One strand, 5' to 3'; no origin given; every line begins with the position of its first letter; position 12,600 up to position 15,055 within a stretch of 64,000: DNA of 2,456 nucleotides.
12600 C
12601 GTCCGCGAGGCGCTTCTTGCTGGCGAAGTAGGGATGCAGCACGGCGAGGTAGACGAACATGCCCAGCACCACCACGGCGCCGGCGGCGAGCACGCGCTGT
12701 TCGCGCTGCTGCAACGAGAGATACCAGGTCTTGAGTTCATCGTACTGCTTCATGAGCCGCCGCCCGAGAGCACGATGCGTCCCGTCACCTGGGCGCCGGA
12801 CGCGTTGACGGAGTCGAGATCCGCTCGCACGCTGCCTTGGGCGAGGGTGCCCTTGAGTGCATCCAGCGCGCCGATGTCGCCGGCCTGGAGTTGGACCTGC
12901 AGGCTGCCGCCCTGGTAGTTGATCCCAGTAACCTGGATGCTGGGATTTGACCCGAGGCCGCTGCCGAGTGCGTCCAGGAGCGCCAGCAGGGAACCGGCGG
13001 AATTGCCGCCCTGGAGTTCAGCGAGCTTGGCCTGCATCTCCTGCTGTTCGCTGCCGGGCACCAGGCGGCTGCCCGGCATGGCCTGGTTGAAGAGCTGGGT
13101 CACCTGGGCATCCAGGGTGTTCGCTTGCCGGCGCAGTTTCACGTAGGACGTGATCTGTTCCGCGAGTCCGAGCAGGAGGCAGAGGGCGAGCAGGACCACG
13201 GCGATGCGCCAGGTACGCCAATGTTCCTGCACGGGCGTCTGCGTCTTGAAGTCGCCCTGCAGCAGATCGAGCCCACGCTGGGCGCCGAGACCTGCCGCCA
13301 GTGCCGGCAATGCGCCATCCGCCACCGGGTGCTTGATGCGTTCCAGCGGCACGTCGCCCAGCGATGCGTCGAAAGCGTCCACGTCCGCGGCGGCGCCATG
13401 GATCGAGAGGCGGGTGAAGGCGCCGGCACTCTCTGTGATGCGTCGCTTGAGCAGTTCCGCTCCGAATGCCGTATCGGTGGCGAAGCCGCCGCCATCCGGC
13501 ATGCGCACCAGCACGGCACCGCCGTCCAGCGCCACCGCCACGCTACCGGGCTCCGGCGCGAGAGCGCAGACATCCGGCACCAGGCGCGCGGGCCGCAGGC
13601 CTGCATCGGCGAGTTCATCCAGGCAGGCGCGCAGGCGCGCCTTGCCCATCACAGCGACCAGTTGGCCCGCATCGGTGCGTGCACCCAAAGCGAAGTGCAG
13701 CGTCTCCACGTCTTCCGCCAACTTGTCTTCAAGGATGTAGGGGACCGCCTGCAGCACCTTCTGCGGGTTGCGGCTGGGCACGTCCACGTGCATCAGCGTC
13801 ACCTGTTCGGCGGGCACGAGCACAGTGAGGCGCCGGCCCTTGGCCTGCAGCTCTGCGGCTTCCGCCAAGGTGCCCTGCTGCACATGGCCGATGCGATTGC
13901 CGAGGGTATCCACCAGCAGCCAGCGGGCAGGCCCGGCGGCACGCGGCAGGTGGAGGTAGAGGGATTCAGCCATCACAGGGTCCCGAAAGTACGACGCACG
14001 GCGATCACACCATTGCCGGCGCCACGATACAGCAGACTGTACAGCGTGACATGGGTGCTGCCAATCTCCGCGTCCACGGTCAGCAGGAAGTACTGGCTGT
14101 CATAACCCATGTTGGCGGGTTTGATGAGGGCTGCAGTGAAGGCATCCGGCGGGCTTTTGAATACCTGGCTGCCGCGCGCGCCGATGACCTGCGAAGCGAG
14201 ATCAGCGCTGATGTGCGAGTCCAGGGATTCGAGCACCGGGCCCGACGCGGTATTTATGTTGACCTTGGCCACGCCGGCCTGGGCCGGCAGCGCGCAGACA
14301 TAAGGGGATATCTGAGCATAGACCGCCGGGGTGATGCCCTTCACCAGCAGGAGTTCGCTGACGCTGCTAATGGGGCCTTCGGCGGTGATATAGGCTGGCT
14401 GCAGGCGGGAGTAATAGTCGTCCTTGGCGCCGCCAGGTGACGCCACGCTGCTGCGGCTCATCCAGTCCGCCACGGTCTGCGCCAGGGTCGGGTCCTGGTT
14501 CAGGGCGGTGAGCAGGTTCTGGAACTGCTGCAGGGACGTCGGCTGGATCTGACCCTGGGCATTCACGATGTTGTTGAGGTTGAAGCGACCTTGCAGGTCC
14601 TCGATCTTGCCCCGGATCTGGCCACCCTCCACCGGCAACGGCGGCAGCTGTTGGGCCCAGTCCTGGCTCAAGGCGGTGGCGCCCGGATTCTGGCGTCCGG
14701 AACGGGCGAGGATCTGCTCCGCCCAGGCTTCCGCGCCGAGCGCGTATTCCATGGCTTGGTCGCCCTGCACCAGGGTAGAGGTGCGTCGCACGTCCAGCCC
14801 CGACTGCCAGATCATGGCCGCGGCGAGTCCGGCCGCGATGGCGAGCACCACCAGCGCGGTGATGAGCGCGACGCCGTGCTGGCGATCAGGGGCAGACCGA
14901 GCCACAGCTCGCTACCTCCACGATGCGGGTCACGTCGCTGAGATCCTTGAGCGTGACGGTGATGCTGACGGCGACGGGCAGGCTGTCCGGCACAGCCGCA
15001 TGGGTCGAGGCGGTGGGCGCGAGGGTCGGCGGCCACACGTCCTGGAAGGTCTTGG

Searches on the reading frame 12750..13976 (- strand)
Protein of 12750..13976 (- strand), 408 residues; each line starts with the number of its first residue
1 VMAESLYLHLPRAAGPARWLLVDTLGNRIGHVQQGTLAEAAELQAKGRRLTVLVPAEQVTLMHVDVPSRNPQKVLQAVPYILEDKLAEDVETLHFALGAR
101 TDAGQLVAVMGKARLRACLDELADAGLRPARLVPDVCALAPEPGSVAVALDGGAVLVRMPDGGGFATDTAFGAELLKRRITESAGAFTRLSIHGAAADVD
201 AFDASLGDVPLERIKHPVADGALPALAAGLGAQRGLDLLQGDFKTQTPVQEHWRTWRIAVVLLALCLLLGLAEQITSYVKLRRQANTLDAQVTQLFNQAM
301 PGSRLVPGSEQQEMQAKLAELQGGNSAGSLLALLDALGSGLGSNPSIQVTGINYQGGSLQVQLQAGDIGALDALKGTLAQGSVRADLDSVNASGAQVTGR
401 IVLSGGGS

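Call 51: search_protein_families(library=pfam, proteins=[window:12750-13976:-], max_evalue=0.00001)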
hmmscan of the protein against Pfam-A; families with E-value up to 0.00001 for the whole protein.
window:12750-13976:- (408 aa): 2 families
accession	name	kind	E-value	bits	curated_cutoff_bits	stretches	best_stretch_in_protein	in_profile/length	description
PF05134.19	T2SSL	-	1.5e-30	106.7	25.5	1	39-245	38-230/231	Type II secretion system (T2SS), protein L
PF12693.12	GspL_C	-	1e-21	77.9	29.6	1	252-403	3-154/158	GspL periplasmic domain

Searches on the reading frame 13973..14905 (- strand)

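Call 51: search_protein_families(library=pfam, proteins=[window:13973-14905:-], max_evalue=0.00001)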
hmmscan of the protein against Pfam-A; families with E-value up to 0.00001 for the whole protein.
window:13973-14905:- (310 aa): 3 families
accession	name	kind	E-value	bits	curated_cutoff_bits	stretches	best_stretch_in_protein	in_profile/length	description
PF21687.3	T2SSK_1st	-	6.3e-32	110.9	26.2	1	106-208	1-107/107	Type II secretion system (T2SS), protein K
PF03934.19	T2SSK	-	1.8e-09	38.3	24.2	1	215-262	1-48/63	Type II secretion system (T2SS), protein K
PF12836.13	HHH_3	-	1.7e-07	31.7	27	0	174-203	35-64/65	Helix-hairpin-helix motif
